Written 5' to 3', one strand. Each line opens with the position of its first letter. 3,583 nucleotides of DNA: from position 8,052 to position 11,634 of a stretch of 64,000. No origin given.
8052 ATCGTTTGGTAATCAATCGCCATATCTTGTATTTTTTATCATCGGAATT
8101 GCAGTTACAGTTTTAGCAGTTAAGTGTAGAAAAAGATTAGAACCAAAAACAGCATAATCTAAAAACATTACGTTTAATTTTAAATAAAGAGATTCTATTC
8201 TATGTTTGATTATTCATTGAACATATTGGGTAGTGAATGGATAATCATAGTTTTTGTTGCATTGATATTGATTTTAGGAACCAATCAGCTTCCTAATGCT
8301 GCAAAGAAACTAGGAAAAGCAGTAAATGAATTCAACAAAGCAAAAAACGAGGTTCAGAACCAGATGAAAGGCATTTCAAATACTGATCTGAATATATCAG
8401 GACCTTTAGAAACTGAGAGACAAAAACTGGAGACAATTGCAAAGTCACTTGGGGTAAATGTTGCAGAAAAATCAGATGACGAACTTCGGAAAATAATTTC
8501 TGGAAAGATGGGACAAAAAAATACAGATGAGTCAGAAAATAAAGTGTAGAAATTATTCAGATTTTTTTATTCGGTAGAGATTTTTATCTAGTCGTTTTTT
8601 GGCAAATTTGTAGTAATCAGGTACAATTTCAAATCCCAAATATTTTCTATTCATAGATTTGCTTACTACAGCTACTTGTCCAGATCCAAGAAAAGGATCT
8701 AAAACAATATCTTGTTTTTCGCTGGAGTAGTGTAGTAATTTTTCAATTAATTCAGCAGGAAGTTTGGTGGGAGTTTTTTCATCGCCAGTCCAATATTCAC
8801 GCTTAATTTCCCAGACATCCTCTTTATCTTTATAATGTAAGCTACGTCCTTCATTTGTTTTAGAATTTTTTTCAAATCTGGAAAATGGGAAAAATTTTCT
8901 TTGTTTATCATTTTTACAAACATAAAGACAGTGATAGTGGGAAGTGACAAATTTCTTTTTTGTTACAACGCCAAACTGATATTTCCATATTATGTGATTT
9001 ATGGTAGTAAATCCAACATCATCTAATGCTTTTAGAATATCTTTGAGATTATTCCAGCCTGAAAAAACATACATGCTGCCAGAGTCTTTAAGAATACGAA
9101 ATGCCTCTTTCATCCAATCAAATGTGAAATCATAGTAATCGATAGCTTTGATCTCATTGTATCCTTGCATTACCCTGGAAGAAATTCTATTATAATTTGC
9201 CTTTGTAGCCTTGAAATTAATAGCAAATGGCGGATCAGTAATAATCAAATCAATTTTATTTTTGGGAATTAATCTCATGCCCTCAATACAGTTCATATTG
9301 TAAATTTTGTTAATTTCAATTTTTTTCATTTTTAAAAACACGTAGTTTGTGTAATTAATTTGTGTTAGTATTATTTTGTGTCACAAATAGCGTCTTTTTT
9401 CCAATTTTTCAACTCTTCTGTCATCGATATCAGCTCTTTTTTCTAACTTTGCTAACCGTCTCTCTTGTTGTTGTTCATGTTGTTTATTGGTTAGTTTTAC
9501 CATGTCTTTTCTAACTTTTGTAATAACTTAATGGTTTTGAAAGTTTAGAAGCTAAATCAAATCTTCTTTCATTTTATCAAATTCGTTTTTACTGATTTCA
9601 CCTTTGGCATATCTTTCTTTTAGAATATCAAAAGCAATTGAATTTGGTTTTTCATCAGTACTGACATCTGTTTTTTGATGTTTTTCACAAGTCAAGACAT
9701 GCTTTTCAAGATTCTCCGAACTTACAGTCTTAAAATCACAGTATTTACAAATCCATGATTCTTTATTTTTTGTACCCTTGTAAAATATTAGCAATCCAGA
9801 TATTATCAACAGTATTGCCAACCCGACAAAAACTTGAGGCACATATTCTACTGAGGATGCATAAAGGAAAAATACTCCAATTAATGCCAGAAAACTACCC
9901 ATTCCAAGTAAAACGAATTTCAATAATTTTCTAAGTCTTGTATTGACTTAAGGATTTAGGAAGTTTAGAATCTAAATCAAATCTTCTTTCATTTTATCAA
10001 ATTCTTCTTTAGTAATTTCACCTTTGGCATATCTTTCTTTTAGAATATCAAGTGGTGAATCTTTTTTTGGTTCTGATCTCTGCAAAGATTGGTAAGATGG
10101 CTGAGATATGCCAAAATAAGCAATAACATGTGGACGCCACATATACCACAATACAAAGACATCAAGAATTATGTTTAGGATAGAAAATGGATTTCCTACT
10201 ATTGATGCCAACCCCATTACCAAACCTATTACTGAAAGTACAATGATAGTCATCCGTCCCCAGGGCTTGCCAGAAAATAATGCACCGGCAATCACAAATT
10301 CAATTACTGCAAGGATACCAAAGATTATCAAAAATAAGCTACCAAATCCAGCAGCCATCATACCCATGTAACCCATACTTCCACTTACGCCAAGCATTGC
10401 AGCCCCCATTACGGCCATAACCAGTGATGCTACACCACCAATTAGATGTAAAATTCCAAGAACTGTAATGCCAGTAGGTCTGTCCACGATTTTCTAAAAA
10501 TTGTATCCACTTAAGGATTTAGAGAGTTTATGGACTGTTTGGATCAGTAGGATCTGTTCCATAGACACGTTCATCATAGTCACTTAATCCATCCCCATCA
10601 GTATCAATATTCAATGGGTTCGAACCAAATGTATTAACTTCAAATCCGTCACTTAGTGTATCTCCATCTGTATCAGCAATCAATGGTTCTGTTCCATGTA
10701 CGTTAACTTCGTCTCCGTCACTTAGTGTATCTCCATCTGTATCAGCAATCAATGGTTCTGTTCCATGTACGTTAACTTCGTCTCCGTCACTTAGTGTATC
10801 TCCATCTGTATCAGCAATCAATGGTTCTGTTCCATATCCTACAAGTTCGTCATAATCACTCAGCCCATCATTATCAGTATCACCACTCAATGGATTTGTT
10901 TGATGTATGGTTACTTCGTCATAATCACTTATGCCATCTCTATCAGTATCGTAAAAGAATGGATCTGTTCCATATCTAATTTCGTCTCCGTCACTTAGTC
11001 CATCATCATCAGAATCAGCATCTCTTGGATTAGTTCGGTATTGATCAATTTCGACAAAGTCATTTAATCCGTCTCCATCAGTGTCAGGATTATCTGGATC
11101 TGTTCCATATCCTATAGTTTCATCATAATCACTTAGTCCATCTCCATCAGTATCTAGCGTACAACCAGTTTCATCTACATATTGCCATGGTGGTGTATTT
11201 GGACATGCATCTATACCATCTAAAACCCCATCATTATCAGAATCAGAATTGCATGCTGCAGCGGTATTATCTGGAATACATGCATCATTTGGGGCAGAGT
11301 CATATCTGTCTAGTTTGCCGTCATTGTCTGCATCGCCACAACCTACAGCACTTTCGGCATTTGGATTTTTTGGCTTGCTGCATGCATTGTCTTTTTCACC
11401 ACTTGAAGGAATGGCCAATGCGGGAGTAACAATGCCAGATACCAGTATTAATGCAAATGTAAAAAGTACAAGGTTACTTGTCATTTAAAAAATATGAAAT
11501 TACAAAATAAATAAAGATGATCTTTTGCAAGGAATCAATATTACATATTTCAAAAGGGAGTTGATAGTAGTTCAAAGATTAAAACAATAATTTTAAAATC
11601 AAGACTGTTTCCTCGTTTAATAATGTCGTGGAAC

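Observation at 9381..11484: Tandem accessory gene array in which each junction carries the same roughly 45-bp motif, also found 13 kb away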

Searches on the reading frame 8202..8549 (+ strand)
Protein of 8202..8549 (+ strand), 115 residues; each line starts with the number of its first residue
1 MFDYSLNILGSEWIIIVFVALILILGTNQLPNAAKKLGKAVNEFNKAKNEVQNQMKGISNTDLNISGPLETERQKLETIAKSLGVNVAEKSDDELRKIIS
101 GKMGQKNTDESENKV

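Call 10: search_protein_families(library=pfam, proteins=[window:8202-8549:+], max_evalue=0.01)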
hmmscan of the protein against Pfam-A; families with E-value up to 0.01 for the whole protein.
window:8202-8549:+ (115 aa): 1 family
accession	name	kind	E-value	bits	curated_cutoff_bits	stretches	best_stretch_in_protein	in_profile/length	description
PF02416.21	TatA_B_E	-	6.3e-10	38.6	21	1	11-54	4-46/53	mttA/Hcf106 family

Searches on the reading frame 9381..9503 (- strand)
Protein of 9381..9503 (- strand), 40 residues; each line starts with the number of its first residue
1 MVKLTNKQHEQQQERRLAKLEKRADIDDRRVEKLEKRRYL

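Call 10: search_protein_families(library=pfam, proteins=[window:9381-9503:-], max_evalue=0.01)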
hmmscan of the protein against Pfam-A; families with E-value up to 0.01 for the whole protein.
window:9381-9503:- (40 aa): 0 families

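Call 68: search_protein_families(library=padloc, proteins=[window:9381-9503:-], max_evalue=0.001)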
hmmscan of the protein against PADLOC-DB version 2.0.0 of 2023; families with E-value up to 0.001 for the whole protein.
window:9381-9503:- (40 aa): 0 families

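Call 69: search_protein_families(library=ncbifam, proteins=[window:9381-9503:-], max_evalue=0.001)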
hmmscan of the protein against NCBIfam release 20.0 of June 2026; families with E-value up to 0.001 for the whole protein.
window:9381-9503:- (40 aa): 0 families

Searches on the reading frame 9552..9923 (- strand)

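Call 10: search_protein_families(library=pfam, proteins=[window:9552-9923:-], max_evalue=0.01)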
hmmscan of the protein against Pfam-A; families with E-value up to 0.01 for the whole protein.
window:9552-9923:- (123 aa): 4 families
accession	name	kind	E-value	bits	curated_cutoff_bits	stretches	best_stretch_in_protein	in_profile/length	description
PF09851.14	SHOCT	-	3.2e-08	33.5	27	1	99-122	4-27/28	Short C-terminal domain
PF13909.12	zf-H2C2_5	-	0.0001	22.2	27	1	59-78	3-22/26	C2H2-type zinc-finger domain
PF12756.13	zf-C2H2_2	-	0.0021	18.7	26.9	1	45-94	39-87/100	C2H2 type zinc-finger (2 copies)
PF04780.17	DUF629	-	0.0095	15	23.1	0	40-84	40-84/465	Protein of unknown function (DUF629)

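Call 68: search_protein_families(library=padloc, proteins=[window:9552-9923:-], max_evalue=0.001)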
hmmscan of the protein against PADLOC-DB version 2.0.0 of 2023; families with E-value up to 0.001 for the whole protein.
window:9552-9923:- (123 aa): 0 families

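Call 69: search_protein_families(library=ncbifam, proteins=[window:9552-9923:-], max_evalue=0.001)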
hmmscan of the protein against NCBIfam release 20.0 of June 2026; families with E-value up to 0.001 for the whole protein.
window:9552-9923:- (123 aa): 0 families

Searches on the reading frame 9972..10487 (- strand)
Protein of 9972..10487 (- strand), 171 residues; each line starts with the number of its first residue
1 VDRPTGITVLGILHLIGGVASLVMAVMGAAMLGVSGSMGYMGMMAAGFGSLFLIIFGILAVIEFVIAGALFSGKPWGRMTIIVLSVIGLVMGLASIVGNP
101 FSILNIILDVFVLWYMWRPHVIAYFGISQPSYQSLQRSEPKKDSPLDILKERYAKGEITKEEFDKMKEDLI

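Call 10: search_protein_families(library=pfam, proteins=[window:9972-10487:-], max_evalue=0.01)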
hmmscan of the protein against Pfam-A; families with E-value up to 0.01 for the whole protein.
window:9972-10487:- (171 aa): 3 families
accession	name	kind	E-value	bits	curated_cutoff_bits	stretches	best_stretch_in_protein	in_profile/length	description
PF09851.14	SHOCT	-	2.4e-11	43.4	27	1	145-170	2-27/28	Short C-terminal domain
PF23636.1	DUF7144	-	0.00073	20.1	27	1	9-118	11-112/115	Domain of unknown function (DUF7144)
PF05120.17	GvpG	-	0.0044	17.6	30.6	1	147-170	38-61/67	Gas vesicle protein G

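Call 68: search_protein_families(library=padloc, proteins=[window:9972-10487:-], max_evalue=0.001)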
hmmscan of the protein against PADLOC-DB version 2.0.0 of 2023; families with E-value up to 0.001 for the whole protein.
window:9972-10487:- (171 aa): 0 families

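Call 69: search_protein_families(library=ncbifam, proteins=[window:9972-10487:-], max_evalue=0.001)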
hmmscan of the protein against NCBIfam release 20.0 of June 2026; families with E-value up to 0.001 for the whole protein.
window:9972-10487:- (171 aa): 0 families

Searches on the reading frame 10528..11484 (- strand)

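Call 10: search_protein_families(library=pfam, proteins=[window:10528-11484:-], max_evalue=0.01)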
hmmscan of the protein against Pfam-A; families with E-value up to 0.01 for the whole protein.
window:10528-11484:- (318 aa): 2 families
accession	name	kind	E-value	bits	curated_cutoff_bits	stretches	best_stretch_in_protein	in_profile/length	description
PF18884.5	TSP3_bac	-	9.8e-45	150.4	25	9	294-315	1-22/22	Bacterial TSP3 repeat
PF02412.23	TSP_3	-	0.00083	19.4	25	1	77-98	11-32/36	Thrombospondin type 3 repeat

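Call 68: search_protein_families(library=padloc, proteins=[window:10528-11484:-], max_evalue=0.001)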
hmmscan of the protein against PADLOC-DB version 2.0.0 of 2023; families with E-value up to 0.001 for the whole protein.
window:10528-11484:- (318 aa): 0 families

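Call 69: search_protein_families(library=ncbifam, proteins=[window:10528-11484:-], max_evalue=0.001)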
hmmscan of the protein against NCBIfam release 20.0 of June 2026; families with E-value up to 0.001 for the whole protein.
window:10528-11484:- (318 aa): 3 families
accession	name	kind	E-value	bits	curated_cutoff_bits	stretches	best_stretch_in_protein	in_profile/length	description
NF033765.2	gliding_CglD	equivalog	9.3e-23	80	400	4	241-316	170-251/1124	adventurous gliding motility lipoprotein CglD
NF047639.1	throspo3_MtsD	equivalog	1.5e-11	43.2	800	2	179-314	392-529/651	cell-cell cohesion protein MtsD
NF047638.1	throspo3_MtsC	equivalog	4.3e-05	22.6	350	1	51-188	125-263/428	cell-cell cohesion MYXO-CTERM protein MtsC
